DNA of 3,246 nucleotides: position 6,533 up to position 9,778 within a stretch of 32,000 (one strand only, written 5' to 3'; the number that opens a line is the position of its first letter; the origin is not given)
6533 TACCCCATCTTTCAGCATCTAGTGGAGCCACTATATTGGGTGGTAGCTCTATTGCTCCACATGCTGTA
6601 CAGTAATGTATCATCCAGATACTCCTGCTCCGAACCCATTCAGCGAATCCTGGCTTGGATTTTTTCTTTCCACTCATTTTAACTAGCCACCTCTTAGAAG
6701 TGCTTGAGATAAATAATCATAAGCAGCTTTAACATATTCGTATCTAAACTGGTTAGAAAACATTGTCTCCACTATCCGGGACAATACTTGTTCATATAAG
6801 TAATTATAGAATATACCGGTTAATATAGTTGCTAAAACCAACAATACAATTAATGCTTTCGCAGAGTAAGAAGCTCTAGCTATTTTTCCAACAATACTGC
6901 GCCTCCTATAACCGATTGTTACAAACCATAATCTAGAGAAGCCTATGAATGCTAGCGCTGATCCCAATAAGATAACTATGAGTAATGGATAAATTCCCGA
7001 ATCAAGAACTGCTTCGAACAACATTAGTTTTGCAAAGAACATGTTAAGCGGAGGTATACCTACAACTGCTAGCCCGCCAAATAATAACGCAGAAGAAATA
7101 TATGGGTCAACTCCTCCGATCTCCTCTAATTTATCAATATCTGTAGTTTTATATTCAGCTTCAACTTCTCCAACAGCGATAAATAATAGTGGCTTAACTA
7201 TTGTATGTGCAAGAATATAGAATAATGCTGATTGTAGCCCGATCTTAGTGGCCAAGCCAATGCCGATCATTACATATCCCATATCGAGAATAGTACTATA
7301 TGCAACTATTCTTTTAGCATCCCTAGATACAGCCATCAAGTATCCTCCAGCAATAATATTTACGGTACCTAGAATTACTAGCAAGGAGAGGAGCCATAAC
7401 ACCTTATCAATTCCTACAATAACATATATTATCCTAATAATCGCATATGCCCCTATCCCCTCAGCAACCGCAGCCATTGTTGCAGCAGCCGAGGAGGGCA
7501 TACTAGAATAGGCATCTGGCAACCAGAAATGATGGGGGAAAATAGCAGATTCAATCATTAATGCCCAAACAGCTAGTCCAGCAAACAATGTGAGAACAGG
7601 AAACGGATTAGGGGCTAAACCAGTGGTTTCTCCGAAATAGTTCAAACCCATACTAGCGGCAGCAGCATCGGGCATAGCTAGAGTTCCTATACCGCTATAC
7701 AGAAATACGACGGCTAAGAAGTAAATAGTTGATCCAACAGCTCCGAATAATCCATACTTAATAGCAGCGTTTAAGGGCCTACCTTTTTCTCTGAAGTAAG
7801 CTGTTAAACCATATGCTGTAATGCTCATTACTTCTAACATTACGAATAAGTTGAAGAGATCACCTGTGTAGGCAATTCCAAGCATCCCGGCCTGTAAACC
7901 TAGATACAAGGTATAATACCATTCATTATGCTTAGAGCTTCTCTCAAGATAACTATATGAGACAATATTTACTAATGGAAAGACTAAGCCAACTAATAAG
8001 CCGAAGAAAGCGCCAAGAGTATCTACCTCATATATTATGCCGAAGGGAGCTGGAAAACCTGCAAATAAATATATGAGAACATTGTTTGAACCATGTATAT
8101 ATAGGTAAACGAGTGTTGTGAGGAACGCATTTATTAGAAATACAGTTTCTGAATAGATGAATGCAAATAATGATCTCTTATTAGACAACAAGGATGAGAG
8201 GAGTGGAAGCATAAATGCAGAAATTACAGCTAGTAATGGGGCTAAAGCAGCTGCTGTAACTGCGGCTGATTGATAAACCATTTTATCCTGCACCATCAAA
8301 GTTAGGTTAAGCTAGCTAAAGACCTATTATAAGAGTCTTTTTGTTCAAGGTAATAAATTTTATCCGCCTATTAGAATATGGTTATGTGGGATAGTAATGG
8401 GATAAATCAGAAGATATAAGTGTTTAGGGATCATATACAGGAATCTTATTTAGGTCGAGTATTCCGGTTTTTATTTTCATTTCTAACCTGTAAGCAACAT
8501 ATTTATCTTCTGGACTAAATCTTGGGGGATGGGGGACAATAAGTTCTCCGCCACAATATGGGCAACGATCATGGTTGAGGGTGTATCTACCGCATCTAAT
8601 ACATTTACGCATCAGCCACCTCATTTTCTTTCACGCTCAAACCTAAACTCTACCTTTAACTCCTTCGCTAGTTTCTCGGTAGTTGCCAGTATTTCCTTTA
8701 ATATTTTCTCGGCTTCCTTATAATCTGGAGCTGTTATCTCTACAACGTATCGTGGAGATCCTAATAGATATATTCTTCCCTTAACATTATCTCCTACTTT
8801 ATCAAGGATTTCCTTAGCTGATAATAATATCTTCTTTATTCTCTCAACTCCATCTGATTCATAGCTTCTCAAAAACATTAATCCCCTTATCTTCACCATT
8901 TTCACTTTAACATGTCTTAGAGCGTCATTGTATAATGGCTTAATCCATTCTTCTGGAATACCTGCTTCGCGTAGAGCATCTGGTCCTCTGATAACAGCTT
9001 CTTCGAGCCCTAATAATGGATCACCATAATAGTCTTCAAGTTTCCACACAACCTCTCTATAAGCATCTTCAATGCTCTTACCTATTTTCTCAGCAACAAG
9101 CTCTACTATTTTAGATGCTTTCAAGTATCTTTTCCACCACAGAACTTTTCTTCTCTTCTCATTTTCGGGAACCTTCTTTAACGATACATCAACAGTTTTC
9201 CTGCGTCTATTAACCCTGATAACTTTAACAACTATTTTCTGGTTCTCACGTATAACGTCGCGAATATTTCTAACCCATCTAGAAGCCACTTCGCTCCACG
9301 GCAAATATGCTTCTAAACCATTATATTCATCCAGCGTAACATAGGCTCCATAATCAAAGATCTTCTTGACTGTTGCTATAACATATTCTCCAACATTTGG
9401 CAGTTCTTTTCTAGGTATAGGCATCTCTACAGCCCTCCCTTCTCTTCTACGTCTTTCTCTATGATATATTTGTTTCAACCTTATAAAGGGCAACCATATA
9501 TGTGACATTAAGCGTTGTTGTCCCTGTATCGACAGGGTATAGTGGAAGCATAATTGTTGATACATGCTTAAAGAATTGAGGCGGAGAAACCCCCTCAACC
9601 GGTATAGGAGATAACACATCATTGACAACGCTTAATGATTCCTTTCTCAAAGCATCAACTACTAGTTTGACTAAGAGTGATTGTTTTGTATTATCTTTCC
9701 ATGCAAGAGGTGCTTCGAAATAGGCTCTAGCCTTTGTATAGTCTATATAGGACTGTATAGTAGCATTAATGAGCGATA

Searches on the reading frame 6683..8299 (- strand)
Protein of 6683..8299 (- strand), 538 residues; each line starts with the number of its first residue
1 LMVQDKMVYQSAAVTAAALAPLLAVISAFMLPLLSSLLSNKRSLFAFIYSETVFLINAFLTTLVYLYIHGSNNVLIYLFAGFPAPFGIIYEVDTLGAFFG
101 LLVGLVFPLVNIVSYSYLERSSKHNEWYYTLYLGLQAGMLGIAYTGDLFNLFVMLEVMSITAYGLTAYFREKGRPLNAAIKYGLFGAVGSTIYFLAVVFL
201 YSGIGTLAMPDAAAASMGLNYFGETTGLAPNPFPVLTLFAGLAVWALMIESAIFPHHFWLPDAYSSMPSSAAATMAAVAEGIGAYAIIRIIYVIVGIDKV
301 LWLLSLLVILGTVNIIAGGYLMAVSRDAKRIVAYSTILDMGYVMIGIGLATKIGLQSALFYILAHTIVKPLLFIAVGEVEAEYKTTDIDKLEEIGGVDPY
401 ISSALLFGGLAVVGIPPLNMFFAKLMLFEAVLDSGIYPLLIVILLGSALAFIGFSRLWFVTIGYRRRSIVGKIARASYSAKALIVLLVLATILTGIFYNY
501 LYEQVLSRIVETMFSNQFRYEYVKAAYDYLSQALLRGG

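Call 33: search_protein_families(library=pfam, proteins=[window:6683-8299:-], max_evalue=0.001)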
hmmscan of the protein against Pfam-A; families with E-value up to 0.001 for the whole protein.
window:6683-8299:- (538 aa): 1 family
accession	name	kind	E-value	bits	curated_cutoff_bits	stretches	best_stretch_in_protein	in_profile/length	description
PF00361.26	Proton_antipo_M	-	4.9e-49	167.6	21.5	1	146-448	2-292/294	NADH:quinone oxidoreductase/Mrp antiporter, TM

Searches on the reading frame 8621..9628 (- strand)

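Call 33: search_protein_families(library=pfam, proteins=[window:8621-9628:-], max_evalue=0.001)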
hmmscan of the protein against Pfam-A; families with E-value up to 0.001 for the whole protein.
window:8621-9628:- (335 aa): 2 families
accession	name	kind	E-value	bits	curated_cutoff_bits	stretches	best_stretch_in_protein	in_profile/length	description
PF07541.17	EIF_2_alpha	-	4.4e-32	110.9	22.8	1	189-303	1-114/114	Eukaryotic translation initiation factor 2 alpha subunit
PF00575.29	S1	-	4.7e-13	49.8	22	1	77-151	2-74/74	S1 RNA binding domain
